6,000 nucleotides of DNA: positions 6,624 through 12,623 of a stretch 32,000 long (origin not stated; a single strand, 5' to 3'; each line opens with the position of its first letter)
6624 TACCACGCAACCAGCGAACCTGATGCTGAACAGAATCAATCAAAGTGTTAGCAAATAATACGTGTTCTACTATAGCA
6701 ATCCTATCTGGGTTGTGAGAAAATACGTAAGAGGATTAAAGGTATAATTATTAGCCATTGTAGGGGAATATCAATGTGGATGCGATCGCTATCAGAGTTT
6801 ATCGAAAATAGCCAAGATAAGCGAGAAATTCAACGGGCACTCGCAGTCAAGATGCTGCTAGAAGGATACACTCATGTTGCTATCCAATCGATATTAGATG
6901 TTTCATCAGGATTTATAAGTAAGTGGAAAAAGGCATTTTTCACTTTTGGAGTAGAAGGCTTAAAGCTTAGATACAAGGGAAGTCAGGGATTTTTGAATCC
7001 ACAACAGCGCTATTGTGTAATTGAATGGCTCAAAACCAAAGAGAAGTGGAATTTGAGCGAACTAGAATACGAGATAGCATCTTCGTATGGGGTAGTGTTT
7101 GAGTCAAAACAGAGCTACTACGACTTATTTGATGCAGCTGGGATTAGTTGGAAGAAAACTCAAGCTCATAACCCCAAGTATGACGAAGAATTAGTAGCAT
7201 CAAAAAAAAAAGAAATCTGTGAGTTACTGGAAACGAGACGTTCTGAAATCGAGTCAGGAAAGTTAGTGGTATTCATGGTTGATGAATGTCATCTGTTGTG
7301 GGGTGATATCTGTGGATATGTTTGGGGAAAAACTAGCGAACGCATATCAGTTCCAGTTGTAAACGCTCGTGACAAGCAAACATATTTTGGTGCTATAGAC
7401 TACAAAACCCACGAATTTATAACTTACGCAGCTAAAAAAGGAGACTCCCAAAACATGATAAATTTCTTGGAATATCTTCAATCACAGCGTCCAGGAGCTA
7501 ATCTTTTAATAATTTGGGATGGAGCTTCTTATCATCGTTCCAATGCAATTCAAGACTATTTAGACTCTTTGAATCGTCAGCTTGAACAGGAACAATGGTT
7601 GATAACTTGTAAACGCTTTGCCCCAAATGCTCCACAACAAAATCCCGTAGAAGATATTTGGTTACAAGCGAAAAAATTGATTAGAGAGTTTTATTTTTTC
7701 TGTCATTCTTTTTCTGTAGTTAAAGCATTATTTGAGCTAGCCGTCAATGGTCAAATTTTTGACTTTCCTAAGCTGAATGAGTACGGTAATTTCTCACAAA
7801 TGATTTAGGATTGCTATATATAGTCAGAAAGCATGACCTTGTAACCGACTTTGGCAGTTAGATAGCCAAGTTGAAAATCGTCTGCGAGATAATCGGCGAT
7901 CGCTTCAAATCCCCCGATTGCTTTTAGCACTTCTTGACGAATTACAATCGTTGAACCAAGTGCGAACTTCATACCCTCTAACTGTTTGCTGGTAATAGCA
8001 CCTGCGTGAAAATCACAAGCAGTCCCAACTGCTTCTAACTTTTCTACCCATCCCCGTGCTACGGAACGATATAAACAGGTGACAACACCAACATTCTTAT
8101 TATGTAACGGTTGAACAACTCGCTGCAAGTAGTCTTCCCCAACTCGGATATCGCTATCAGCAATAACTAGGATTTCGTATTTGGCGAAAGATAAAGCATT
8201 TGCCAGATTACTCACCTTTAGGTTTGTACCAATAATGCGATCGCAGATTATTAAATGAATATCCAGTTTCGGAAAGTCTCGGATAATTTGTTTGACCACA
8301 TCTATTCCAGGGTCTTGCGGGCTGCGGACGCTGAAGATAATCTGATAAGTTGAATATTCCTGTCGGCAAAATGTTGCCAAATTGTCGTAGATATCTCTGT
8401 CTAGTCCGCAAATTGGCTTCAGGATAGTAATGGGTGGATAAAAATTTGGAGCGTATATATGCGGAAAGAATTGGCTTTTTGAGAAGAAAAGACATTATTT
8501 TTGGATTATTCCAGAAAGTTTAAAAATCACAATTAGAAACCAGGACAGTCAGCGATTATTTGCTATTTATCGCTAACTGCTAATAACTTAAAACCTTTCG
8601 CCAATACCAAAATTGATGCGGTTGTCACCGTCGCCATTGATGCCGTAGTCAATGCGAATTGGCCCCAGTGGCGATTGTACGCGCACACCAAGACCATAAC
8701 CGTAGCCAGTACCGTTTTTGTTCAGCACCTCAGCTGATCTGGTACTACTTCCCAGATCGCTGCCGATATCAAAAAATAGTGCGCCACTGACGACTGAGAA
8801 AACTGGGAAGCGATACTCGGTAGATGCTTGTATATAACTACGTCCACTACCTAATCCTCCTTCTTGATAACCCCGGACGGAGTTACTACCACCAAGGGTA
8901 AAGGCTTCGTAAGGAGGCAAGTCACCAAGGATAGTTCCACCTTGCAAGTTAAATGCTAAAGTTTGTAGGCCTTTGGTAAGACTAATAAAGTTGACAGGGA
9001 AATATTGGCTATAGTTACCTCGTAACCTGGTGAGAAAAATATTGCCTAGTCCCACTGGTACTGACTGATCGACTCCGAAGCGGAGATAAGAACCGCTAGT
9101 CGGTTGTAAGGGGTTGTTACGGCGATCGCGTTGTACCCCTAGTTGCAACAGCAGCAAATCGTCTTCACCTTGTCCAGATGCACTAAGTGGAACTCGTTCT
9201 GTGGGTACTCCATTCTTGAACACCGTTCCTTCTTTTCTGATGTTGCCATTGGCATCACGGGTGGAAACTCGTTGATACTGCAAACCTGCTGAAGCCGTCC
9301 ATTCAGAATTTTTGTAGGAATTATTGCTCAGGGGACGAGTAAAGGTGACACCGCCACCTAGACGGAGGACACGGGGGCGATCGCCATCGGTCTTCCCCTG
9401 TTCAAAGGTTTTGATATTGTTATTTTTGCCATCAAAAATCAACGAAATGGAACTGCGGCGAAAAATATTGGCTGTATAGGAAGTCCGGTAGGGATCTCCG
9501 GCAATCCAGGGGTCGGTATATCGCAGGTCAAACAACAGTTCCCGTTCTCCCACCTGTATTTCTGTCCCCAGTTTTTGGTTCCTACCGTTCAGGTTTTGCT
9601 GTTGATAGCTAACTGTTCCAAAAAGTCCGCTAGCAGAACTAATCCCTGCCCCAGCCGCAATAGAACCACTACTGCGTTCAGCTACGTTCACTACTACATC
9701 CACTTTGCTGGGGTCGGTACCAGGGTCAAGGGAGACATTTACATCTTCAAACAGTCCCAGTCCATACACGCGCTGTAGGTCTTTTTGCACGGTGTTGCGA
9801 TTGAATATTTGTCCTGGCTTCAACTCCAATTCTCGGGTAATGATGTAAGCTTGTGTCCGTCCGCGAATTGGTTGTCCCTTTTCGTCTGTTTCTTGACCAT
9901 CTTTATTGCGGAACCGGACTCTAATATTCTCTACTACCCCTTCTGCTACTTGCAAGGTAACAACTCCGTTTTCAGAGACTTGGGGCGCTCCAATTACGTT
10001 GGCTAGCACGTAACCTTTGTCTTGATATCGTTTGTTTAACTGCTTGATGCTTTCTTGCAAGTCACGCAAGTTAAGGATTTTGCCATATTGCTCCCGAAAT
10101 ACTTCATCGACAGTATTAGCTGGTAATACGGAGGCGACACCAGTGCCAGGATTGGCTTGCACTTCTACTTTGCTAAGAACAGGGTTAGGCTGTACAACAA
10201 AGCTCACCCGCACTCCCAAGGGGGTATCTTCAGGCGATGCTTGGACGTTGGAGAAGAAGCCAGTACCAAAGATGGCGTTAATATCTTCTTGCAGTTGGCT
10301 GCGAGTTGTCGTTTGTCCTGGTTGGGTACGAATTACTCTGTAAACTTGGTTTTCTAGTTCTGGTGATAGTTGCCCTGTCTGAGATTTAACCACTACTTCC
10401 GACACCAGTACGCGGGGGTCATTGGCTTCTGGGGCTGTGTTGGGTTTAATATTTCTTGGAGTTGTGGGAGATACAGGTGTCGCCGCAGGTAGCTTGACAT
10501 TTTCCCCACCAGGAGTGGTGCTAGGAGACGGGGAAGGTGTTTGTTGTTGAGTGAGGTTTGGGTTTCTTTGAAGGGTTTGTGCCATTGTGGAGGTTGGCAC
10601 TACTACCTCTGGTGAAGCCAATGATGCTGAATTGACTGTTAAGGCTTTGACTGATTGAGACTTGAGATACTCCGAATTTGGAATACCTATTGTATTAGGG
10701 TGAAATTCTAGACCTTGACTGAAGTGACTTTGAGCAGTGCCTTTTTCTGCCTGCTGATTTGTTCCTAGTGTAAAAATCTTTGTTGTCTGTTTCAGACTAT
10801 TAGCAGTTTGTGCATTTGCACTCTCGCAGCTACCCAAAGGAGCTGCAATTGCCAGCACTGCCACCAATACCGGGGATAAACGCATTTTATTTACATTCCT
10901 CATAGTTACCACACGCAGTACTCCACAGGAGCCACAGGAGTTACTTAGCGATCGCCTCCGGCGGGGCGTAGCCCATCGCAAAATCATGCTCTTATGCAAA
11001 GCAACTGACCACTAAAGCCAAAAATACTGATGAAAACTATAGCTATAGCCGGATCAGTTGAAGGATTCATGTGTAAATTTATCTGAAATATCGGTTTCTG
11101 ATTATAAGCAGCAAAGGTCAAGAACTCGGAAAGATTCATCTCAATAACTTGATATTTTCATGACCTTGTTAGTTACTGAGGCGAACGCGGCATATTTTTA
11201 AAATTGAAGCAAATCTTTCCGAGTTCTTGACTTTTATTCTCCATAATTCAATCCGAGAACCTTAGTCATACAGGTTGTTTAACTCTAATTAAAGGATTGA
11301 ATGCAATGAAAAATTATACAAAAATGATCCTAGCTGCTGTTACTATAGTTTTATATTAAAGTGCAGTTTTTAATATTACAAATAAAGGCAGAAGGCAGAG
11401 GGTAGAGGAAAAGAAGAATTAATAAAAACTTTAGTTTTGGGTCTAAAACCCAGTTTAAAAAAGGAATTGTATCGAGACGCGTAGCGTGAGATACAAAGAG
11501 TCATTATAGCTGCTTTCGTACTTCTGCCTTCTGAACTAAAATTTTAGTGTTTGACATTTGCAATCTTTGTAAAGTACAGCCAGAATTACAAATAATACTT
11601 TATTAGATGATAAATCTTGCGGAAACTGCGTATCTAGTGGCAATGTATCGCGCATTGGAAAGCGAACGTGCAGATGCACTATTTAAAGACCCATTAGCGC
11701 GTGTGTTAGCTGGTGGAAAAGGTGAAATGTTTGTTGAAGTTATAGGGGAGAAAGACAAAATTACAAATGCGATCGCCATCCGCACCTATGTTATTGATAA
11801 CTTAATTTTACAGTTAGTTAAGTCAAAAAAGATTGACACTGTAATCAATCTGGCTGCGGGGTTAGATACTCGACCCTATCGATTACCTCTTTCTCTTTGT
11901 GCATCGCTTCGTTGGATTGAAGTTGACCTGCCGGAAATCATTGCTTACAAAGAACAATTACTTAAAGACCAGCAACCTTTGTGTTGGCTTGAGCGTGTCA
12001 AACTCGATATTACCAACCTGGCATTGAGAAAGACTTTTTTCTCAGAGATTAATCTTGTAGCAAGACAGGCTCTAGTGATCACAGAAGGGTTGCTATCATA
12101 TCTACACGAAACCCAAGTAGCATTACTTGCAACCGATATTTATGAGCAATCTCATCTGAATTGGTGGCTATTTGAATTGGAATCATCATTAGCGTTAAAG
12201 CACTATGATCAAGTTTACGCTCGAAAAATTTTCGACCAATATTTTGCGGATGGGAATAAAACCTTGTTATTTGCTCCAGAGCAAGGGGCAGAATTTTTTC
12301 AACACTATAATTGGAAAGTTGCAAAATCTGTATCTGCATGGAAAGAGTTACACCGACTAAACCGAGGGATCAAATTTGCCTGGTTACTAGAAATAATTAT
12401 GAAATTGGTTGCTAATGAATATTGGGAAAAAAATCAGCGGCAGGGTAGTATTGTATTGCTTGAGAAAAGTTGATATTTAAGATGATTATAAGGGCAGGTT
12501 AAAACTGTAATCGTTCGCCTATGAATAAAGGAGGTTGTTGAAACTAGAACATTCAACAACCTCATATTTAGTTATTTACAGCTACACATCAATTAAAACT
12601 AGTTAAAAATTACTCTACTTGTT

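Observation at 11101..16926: Six copies of one 20-nt bipartite motif, each exactly 10 nt upstream of a -10-like hexamer: candidate envelope regulon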

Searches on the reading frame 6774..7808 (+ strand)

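Call 4: search_protein_families(library=pfam, proteins=[window:6774-7808:+])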
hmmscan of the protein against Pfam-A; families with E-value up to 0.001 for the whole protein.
window:6774-7808:+ (344 aa): 5 families
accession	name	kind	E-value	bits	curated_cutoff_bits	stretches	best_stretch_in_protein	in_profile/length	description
PF13592.12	HTH_33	-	8.6e-13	48.1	25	1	89-147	2-59/60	Winged helix-turn helix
PF13358.12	DDE_3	-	7.5e-12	45.8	28.6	1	168-305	4-135/146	DDE superfamily endonuclease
PF13384.12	HTH_23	-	8.4e-07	29.1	24.6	1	16-64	2-50/50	Homeodomain-like domain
PF13565.12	HTH_32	-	0.00015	22.6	33.7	1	48-108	2-63/73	Homeodomain-like domain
PF13518.12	HTH_28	-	0.0005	20.5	25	0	20-64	1-45/52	Helix-turn-helix domain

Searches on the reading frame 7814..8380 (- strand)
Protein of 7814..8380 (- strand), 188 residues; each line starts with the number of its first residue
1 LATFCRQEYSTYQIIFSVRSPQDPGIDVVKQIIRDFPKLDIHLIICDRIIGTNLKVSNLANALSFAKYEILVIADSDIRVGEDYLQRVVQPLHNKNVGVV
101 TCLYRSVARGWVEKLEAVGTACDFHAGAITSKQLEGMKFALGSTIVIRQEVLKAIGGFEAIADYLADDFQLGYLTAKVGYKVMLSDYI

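Call 4: search_protein_families(library=pfam, proteins=[window:7814-8380:-])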
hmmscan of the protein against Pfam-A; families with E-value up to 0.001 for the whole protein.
window:7814-8380:- (188 aa): 4 families
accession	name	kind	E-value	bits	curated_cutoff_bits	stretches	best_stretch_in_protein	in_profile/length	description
PF13506.12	Glyco_transf_21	-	1.6e-39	135.6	21.7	1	37-186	1-148/174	Glycosyl transferase family 21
PF13641.12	Glyco_tranf_2_3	-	1.3e-17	65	27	1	6-183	25-202/230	Glycosyltransferase like family 2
PF13632.12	Glyco_trans_2_3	-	5.8e-09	36.5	27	1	71-185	2-116/198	Glycosyl transferase family group 2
PF00535.33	Glycos_transf_2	-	5.8e-07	30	23.3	1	5-155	21-167/168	Glycosyl transferase family 2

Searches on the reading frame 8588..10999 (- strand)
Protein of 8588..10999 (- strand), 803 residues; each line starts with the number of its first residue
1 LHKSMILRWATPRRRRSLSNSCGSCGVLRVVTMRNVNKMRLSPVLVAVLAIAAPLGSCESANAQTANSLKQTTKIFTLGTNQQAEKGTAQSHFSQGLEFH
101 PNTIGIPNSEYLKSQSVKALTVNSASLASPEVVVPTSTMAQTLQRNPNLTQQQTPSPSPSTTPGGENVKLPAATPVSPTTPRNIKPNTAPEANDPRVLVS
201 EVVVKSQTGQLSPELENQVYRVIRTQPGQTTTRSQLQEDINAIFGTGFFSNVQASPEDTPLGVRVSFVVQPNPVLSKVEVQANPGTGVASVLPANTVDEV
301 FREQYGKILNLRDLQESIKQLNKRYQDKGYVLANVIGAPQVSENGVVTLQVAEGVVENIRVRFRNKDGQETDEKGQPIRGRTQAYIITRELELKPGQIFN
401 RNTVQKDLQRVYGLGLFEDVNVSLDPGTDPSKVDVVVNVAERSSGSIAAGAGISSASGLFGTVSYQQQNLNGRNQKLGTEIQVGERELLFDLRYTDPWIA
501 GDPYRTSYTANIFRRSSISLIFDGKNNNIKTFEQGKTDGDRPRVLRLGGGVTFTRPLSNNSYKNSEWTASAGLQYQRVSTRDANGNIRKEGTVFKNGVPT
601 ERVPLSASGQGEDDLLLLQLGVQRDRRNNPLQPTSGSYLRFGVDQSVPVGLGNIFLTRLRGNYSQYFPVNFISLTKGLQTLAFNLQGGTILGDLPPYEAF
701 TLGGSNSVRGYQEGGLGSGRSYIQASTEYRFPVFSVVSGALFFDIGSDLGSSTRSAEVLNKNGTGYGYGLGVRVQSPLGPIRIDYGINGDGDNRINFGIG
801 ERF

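Call 4: search_protein_families(library=pfam, proteins=[window:8588-10999:-])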
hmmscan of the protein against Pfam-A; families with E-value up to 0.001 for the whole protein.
window:8588-10999:- (803 aa): 4 families
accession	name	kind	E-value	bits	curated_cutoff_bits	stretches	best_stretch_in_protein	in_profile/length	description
PF01103.29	Omp85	-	1.2e-75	255.5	24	1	469-803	1-325/325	Omp85 superfamily domain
PF07244.20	POTRA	-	2.3e-25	89.5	21.3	3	381-442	13-79/79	Surface antigen variable number repeat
PF08479.16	POTRA_2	-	1e-11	45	24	1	289-354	11-76/76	POTRA domain, ShlB-type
PF25282.1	POTRA1_3_Toc75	-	1.2e-08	35.5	27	1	391-431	48-88/99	Toc75-like, POTRA domain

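Call 46: search_protein_families(library=ncbifam, proteins=[window:8588-10999:-], max_evalue=0.00001)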
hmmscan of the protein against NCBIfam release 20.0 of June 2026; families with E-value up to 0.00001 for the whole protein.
window:8588-10999:- (803 aa): 7 families
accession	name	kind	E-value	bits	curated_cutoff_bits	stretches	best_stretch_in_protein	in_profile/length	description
TIGR00992.1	3a0901s03IAP75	subfamily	1.1e-175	585.9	1163.25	1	120-803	57-718/718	IAP75 family chloroplast envelope protein translocase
TIGR03303.1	OM_YaeT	equivalog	1.6e-67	228.5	297.15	2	297-803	259-741/741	outer membrane protein assembly factor BamA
NF058613.1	OMPAssmBamADein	equivalog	1.2e-27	96.3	1050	2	381-801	418-855/857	outer membrane protein assembly factor BamA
NF047950.2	ATportTamA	equivalog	8.5e-20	70.8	625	1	613-800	373-566/569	autotransporter assembly complex protein TamA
NF008287.0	PRK11067.1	subfamily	3.8e-17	61.9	1181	1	298-728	285-679/802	outer membrane protein assembly factor BamA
NF052279.1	lipo_TamL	exception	4.9e-13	48.4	400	1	693-787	597-714/747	translocation and assembly module lipoprotein TamL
NF047779.1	Omp85_fam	subfamily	1.5e-12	47.7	200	1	562-803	162-423/423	Omp85 family outer membrane protein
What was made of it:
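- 8588..10999 (-): Omp85/BamA-family paralogue; first credible gene behind site 1. Pfam Omp85 and POTRA (call 4); NCBIfam (call 46)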

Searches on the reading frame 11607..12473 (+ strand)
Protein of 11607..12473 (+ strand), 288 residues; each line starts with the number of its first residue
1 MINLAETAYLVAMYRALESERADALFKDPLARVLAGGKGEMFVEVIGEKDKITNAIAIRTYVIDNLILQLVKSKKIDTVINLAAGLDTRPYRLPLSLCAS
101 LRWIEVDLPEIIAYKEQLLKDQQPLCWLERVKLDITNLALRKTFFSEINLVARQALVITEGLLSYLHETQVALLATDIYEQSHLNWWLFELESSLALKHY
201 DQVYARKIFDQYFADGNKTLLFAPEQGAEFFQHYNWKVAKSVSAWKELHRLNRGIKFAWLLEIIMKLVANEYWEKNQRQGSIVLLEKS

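Call 4: search_protein_families(library=pfam, proteins=[window:11607-12473:+])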
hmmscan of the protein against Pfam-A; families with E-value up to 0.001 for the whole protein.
window:11607-12473:+ (288 aa): 1 family
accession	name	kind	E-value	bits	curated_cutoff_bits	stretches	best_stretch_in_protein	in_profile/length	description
PF04072.20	LCM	-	1e-26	94.5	22.3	1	8-176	1-184/187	Leucine carboxyl methyltransferase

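Call 46: search_protein_families(library=ncbifam, proteins=[window:11607-12473:+], max_evalue=0.00001)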
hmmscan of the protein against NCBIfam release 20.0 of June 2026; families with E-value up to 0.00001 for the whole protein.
window:11607-12473:+ (288 aa): 1 family
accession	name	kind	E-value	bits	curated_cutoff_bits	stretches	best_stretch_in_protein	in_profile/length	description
TIGR00027.1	mthyl_TIGR00027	subfamily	3.1e-30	105.5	93.55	1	6-241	2-247/259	SAM-dependent methyltransferase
